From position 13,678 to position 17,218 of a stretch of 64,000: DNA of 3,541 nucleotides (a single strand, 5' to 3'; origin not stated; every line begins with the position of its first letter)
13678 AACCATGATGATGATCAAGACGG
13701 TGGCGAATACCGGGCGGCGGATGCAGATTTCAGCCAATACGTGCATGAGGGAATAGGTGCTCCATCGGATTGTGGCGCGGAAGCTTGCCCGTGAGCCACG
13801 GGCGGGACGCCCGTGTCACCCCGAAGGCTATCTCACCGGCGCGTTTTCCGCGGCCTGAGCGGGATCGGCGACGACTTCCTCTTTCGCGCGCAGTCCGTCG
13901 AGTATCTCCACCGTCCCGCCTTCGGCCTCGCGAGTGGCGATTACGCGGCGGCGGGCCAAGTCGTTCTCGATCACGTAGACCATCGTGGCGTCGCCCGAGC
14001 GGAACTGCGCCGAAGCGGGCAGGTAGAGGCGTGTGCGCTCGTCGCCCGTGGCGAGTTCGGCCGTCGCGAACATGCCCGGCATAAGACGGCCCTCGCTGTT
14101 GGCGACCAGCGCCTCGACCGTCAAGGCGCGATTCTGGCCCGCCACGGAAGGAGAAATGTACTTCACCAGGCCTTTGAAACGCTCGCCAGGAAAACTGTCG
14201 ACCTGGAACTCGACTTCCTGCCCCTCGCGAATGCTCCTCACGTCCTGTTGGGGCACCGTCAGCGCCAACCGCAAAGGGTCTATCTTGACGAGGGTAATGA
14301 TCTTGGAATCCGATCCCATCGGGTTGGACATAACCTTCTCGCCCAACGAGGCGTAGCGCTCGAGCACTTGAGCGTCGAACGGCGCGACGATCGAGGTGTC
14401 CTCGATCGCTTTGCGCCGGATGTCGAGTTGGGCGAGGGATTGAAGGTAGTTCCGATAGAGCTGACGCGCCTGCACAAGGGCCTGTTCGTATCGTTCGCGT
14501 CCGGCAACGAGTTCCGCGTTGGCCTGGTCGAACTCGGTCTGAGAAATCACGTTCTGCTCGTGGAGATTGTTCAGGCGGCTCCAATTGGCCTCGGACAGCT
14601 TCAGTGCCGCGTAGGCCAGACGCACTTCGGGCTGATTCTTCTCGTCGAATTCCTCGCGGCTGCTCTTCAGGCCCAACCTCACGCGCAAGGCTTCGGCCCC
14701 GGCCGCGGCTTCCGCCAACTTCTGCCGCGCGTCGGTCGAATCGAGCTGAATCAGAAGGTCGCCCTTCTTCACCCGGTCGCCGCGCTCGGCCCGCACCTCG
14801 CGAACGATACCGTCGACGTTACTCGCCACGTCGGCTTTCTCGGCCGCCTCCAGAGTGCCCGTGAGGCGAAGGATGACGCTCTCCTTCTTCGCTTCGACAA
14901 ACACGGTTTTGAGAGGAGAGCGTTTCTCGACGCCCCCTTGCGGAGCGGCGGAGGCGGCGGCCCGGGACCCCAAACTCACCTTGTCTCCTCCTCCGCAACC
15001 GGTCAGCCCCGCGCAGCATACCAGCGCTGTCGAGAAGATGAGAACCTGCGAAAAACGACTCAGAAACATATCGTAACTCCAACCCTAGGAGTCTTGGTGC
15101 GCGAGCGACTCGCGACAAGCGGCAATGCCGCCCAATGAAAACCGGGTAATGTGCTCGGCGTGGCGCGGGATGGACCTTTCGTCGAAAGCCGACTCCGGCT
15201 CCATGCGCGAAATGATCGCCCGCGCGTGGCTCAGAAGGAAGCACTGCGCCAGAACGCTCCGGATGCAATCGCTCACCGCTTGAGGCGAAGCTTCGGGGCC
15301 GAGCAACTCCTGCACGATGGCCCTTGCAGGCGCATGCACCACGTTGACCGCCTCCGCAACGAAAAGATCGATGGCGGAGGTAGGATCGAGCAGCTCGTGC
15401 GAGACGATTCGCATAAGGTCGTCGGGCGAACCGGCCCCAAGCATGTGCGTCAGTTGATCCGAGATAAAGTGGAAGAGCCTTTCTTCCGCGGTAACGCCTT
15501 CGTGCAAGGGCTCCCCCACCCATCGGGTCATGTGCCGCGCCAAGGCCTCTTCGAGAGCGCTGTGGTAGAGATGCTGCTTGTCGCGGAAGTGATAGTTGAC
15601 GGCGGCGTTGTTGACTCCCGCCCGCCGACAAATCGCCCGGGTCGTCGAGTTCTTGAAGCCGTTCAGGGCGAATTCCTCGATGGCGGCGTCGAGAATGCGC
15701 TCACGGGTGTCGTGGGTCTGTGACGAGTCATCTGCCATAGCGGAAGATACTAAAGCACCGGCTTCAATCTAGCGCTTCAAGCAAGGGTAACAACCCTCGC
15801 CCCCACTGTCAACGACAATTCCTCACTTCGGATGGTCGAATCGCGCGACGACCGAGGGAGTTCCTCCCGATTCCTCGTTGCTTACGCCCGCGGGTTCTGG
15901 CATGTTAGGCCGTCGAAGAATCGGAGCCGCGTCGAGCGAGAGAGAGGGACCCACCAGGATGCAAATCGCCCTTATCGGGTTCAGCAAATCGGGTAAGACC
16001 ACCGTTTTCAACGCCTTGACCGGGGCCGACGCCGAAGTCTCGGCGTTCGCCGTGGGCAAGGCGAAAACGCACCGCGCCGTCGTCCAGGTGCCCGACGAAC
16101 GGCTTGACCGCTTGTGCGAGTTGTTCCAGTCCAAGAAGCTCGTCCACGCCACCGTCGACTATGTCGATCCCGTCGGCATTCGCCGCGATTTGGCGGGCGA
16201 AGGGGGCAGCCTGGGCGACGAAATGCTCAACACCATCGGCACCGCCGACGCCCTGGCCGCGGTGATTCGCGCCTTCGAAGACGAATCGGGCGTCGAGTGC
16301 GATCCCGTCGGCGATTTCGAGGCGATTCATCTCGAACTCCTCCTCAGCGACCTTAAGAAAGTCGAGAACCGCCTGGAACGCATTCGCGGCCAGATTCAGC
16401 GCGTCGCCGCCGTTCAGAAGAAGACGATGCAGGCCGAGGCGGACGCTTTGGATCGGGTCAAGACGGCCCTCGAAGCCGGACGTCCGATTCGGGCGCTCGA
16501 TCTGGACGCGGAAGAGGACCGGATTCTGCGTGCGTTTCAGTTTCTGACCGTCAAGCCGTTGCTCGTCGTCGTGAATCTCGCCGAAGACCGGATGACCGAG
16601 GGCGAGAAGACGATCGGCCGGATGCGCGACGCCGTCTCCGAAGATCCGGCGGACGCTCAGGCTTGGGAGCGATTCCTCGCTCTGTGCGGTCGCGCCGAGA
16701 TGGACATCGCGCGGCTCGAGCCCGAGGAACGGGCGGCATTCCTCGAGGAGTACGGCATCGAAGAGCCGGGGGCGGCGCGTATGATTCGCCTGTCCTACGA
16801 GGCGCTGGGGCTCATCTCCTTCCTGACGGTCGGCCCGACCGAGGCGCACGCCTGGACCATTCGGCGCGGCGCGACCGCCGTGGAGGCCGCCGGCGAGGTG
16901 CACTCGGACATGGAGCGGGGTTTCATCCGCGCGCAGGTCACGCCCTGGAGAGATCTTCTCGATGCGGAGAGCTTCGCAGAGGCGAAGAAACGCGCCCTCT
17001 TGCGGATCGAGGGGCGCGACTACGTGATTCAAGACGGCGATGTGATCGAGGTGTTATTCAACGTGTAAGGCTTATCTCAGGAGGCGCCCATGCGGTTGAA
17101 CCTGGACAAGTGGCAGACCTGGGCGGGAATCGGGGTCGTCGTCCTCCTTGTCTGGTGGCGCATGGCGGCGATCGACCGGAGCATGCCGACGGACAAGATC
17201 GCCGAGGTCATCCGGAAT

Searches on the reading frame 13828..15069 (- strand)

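Call 52: search_protein_families(library=pfam, proteins=[window:13828-15069:-], max_evalue=0.0001)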
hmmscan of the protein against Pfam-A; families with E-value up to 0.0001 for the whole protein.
window:13828-15069:- (413 aa): 3 families
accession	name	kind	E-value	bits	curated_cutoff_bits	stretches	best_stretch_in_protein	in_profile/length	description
PF16576.10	HlyD_D23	-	1.8e-25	89.9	30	1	67-335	6-214/214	Barrel-sandwich domain of CusB or HlyD membrane-fusion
PF13437.12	HlyD_3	-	3.5e-17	63.5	22.2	1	227-332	2-106/106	HlyD family secretion protein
PF13533.13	Biotin_lipoyl_2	-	1.1e-07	32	29.8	1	81-110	3-32/32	Biotin-lipoyl like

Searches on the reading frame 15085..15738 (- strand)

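Call 52: search_protein_families(library=pfam, proteins=[window:15085-15738:-], max_evalue=0.0001)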
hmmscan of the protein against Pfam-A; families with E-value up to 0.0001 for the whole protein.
window:15085-15738:- (217 aa): 2 families
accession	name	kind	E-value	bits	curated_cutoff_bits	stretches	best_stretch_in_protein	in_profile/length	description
PF09209.16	CecR_C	-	3.2e-21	76.1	24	1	84-205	1-125/125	HTH-type transcriptional dual regulator CecR, C-terminal domain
PF00440.29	TetR_N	-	6.4e-14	51.9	24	1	15-59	1-45/47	Bacterial regulatory proteins, tetR family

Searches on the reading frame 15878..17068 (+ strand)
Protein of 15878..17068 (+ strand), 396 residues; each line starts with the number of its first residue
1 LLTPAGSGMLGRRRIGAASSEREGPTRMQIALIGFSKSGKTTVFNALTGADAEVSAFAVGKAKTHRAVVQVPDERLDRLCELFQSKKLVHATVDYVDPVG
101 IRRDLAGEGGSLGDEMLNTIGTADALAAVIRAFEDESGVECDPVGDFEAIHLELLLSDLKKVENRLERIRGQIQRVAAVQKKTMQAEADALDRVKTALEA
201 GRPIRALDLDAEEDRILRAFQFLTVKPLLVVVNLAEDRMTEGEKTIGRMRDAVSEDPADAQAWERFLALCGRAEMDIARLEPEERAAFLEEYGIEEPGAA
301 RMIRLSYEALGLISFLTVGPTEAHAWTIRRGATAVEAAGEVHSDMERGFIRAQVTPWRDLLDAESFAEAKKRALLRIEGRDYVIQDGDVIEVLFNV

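Call 52: search_protein_families(library=pfam, proteins=[window:15878-17068:+], max_evalue=0.0001)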
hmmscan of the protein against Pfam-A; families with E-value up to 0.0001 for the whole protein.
window:15878-17068:+ (396 aa): 4 families
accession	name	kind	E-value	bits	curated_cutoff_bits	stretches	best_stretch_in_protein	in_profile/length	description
PF06071.19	YchF-GTPase_C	-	9.1e-32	109.5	27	1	312-395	1-84/84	Protein of unknown function (DUF933)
PF01926.29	MMR_HSR1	-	1.1e-06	29.1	21.9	1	29-132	1-85/113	50S ribosome-binding GTPase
PF02824.27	TGS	-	2e-05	24.9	22.2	1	328-393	13-59/60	TGS domain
PF02421.24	FeoB_N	-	6.4e-05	23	27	0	29-58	2-31/156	Ferrous iron transport protein B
